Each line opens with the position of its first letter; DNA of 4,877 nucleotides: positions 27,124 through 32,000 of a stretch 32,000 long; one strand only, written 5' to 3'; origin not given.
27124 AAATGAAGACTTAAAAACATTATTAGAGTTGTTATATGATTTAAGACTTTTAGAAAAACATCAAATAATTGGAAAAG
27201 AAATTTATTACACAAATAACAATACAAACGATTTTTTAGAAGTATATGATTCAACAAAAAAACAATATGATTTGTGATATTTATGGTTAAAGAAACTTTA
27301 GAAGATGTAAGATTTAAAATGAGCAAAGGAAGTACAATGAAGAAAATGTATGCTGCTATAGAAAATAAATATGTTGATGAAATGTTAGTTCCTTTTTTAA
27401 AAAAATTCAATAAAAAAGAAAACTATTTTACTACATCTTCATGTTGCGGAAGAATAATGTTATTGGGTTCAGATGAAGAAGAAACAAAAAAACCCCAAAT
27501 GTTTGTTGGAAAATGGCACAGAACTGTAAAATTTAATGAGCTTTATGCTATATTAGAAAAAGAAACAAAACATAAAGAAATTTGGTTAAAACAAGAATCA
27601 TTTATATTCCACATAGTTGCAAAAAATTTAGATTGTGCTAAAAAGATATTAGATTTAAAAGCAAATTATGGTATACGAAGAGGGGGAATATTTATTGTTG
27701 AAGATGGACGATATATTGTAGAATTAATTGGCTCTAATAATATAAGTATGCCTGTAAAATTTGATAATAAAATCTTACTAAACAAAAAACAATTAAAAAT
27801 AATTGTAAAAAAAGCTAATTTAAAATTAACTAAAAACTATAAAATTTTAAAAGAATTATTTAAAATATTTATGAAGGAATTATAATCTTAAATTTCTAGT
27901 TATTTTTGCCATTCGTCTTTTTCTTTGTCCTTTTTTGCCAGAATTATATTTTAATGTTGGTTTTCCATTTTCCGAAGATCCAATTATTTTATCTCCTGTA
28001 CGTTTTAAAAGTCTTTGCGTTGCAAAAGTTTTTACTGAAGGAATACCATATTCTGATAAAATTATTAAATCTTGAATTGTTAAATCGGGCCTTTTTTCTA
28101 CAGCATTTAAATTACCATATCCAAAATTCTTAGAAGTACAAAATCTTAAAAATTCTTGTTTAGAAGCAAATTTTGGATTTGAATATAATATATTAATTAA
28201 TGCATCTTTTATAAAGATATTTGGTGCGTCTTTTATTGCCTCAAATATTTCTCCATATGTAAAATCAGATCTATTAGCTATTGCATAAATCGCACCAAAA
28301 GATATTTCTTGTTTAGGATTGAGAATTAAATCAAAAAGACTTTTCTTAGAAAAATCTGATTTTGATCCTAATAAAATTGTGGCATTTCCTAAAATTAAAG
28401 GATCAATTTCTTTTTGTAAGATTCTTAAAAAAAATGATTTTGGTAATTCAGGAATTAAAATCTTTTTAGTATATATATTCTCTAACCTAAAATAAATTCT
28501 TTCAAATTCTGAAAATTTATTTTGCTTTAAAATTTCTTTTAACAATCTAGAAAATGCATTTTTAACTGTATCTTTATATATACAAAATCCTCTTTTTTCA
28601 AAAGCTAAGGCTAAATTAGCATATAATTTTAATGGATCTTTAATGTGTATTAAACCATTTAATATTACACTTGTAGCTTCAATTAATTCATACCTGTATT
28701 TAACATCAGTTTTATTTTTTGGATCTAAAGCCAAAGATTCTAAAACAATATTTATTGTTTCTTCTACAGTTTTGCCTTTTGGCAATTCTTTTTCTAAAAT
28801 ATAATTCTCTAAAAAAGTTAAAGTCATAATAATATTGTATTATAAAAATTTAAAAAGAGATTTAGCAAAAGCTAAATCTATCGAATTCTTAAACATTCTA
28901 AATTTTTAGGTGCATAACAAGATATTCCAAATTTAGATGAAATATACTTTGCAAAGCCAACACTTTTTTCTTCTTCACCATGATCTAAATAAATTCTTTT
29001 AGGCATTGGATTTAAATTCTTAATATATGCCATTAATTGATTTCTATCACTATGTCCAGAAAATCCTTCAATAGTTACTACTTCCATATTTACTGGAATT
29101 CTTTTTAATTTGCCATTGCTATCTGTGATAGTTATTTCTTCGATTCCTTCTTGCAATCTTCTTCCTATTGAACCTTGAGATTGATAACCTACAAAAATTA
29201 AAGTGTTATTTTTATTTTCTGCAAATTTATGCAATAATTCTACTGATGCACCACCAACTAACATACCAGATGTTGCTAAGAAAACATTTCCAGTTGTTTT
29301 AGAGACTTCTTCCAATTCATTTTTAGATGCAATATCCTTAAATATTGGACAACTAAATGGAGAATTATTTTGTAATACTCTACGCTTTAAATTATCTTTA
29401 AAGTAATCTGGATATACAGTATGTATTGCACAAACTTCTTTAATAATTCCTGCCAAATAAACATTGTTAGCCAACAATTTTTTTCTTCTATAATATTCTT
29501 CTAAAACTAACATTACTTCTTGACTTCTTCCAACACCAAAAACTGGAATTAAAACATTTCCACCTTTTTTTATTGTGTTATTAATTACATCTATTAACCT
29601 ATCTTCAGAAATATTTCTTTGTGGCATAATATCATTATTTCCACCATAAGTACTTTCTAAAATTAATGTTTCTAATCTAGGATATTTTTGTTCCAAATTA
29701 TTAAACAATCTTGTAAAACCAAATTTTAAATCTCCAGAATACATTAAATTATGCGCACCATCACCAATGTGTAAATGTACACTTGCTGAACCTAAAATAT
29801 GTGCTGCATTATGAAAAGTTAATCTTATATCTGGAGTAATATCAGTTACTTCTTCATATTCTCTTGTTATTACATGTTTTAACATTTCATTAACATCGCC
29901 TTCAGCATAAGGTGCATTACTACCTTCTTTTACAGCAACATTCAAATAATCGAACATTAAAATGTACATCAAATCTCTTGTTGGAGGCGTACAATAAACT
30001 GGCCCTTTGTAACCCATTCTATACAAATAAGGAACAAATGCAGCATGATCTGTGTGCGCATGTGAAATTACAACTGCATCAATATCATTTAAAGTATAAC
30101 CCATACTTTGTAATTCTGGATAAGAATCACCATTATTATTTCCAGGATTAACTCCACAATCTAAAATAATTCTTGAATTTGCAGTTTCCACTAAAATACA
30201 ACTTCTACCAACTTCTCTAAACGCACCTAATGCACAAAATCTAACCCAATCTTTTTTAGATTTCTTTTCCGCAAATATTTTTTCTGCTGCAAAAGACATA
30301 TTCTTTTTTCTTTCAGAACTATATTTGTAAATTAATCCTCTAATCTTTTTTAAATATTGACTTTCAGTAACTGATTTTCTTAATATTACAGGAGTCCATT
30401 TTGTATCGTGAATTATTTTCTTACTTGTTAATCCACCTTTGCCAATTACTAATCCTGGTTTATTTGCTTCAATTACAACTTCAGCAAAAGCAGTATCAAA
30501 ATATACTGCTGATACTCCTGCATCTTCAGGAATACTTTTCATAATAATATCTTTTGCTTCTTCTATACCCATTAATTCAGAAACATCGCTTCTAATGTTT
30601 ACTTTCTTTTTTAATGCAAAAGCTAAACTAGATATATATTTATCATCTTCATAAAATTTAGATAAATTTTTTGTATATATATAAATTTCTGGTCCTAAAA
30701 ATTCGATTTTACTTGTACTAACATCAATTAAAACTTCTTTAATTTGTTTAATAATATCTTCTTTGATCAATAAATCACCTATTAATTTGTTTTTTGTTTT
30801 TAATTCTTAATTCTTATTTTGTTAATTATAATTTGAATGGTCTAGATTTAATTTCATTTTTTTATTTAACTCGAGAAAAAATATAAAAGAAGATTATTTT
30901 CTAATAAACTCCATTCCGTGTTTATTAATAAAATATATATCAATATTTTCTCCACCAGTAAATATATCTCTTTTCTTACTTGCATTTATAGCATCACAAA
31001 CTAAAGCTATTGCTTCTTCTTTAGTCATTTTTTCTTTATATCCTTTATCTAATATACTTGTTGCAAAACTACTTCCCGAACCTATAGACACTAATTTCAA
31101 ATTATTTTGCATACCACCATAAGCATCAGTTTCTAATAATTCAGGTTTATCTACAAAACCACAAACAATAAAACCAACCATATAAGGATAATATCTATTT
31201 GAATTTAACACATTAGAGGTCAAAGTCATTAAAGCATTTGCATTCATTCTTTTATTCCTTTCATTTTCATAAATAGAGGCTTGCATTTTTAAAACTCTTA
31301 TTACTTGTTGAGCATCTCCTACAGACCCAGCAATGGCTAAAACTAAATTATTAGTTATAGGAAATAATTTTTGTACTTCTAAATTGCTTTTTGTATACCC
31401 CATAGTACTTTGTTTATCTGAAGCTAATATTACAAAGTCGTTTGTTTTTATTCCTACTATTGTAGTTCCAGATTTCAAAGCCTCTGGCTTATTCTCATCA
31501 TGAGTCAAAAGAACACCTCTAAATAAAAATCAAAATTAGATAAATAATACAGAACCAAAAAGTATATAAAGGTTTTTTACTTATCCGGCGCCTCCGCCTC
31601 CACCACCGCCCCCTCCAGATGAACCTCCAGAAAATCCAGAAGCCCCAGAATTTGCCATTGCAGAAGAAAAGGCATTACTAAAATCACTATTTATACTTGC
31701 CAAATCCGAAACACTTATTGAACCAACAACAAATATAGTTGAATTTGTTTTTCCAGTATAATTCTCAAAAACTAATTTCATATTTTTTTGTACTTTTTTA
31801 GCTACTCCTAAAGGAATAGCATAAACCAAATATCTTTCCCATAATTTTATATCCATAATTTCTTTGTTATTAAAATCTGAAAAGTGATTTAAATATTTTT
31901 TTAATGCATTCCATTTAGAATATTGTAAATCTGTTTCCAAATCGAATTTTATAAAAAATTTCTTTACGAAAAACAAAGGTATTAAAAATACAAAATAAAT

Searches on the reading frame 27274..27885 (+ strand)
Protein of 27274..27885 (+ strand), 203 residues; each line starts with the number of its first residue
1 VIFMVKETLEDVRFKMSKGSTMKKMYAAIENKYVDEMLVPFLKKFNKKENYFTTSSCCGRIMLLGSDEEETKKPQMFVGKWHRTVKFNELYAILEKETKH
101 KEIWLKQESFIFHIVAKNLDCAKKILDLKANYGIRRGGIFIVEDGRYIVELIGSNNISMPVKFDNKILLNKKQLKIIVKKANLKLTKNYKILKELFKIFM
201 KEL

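Call 43: search_protein_families(library=pfam, proteins=[window:27274-27885:+], max_evalue=0.001)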
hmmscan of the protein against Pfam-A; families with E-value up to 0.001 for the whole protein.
window:27274-27885:+ (203 aa): 1 family
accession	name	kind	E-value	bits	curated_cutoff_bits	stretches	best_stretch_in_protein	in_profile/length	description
PF02676.19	TYW3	-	1.2e-34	120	27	1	21-198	6-208/211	Methyltransferase TYW3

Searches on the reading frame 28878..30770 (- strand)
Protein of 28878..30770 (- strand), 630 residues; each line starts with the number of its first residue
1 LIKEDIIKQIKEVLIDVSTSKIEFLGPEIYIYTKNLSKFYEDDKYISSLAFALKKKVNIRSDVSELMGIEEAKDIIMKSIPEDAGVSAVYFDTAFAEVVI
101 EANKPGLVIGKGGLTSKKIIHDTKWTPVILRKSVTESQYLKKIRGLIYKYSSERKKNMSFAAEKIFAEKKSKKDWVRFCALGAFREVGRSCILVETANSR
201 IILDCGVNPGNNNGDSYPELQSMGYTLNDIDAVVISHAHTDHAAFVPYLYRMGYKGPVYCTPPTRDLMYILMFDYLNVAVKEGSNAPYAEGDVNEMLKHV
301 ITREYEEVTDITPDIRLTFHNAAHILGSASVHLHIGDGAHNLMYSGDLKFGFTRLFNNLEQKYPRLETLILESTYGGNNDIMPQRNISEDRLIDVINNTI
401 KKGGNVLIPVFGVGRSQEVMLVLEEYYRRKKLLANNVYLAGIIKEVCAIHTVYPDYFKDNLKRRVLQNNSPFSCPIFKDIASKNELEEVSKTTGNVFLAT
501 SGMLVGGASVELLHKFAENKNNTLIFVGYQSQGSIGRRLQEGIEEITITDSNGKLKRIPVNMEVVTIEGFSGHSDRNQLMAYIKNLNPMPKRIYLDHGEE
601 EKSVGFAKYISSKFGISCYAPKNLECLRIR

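Call 43: search_protein_families(library=pfam, proteins=[window:28878-30770:-], max_evalue=0.001)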
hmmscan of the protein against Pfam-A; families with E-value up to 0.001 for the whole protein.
window:28878-30770:- (630 aa): 9 families
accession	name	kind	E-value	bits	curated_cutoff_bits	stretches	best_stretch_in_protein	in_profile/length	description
PF10996.14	Beta-Casp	-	1.4e-24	87.3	27.7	1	417-539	2-120/120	Beta-Casp domain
PF07521.17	RMMBL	-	1.5e-19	70.2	21.6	1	557-621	1-63/63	Zn-dependent metallo-hydrolase RNA specificity domain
PF17214.9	KH_TffA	-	8.2e-16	58.2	22.6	1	3-64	4-66/68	Transcription termination factor FttA, KH domain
PF00753.33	Lactamase_B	-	9.6e-14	52.2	22.7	1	188-359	5-161/196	Metallo-beta-lactamase superfamily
PF16661.11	Lactamase_B_6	-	2.8e-12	46.8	27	1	193-344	1-158/193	Metallo-beta-lactamase superfamily domain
PF12706.13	Lactamase_B_2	-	4.8e-09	36.6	27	1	200-375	2-166/200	Beta-lactamase superfamily domain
PF23023.1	Anti-Pycsar_Apyc1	-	4.9e-05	23.4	50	1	192-356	23-175/250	Anti-Pycsar protein Apyc1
PF07650.23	KH_2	-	0.00019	21.6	22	1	76-121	6-52/78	KH domain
PF13483.12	Lactamase_B_3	-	0.00039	20.9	24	0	187-244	5-51/160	Beta-lactamase superfamily domain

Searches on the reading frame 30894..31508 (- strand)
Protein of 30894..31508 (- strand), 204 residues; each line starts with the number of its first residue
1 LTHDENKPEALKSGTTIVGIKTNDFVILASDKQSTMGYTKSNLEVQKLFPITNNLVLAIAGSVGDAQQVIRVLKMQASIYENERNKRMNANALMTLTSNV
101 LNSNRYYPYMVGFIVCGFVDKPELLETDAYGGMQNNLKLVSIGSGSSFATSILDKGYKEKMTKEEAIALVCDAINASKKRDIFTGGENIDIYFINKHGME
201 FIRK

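Call 43: search_protein_families(library=pfam, proteins=[window:30894-31508:-], max_evalue=0.001)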
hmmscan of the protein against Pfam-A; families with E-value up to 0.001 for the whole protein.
window:30894-31508:- (204 aa): 1 family
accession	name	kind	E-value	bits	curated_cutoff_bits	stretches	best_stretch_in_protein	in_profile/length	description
PF00227.31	Proteasome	-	6.1e-47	160.2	22.4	1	12-193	2-188/189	Proteasome subunit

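Call 63: find_encoding_contigs(protein=window:30894-31508:-, flank=10000, max_places=2)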
Protein window:30894-31508:- (204 aa): no gene with exactly this product is on record in the collection.

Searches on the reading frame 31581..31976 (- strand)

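Call 43: search_protein_families(library=pfam, proteins=[window:31581-31976:-], max_evalue=0.001)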
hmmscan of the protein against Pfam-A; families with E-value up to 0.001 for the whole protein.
window:31581-31976:- (131 aa): 1 family
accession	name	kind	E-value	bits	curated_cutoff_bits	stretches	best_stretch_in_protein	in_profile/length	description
PF20990.2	DUF2207_C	-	4.3e-17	63.1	33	1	18-66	199-247/247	Predicted membrane protein (DUF2207) C-terminal domain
